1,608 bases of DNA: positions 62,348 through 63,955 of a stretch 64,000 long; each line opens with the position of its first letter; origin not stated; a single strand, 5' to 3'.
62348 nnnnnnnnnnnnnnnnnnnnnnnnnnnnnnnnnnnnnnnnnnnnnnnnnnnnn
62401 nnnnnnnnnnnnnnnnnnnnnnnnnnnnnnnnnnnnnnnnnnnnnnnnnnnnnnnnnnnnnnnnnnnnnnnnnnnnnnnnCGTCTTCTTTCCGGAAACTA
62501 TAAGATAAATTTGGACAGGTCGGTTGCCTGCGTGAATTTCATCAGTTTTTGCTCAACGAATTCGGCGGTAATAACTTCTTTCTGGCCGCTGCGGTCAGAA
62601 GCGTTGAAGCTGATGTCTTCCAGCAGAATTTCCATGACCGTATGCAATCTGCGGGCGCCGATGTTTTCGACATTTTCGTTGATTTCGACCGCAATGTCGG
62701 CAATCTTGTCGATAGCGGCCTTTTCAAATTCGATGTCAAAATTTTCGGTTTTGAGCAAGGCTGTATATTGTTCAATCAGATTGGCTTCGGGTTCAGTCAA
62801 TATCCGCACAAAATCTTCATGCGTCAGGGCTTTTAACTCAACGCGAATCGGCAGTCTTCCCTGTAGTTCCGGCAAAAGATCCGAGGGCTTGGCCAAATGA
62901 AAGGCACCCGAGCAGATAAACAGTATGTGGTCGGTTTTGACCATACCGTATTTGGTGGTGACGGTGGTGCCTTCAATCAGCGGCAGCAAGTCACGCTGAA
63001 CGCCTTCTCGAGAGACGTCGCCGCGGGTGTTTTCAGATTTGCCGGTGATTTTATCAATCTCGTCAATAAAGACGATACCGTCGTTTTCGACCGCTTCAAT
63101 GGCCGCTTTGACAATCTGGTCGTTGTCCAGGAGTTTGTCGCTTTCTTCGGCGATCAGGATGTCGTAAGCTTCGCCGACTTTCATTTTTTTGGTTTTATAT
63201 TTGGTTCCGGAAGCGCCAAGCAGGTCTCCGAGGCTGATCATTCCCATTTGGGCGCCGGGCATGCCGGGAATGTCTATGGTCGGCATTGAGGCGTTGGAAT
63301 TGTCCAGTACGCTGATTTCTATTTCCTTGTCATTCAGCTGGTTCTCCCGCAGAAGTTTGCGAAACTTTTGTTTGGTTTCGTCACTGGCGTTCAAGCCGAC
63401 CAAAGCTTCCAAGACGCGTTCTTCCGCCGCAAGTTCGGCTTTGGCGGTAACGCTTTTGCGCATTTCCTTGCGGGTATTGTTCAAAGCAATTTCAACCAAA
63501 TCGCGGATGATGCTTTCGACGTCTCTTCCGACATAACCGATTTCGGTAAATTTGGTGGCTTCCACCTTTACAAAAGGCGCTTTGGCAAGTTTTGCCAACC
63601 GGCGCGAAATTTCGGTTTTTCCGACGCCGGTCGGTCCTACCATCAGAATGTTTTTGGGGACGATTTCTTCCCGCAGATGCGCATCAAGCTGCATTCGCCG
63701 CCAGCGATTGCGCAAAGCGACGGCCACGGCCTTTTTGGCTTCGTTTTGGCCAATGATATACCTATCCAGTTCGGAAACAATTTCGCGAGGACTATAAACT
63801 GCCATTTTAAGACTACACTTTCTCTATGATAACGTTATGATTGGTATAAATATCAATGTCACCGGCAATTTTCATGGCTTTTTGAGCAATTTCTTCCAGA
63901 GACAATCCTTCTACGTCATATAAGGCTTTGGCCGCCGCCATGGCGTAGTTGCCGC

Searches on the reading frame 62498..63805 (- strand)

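Call 47: search_protein_families(library=pfam, proteins=[window:62498-63805:-], max_evalue=0.001)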
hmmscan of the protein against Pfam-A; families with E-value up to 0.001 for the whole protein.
window:62498-63805:- (435 aa): 7 families
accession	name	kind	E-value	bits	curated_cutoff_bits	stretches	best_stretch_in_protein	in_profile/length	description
PF07724.20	AAA_2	-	1.5e-32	113.4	27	2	203-321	29-166/166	AAA domain (Cdc48 subfamily)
PF00004.35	AAA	-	1.2e-15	58.6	21.2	2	230-324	44-129/131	ATPase family associated with various cellular activities (AAA)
PF07728.20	AAA_5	-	3.9e-07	30.6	22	1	52-88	1-38/139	AAA domain (dynein-related subfamily)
PF00493.29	MCM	-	3.5e-06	26.7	23.3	1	8-79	17-87/224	MCM P-loop domain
PF13401.12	AAA_22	-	3.8e-05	24.4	27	1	52-122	7-78/130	AAA domain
PF05496.18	RuvB_N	-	7.1e-05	23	27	0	15-76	8-59/159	Holliday junction DNA helicase RuvB P-loop domain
PF13191.12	AAA_16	-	0.00047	21.1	32.6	0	50-139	24-124/167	AAA ATPase domain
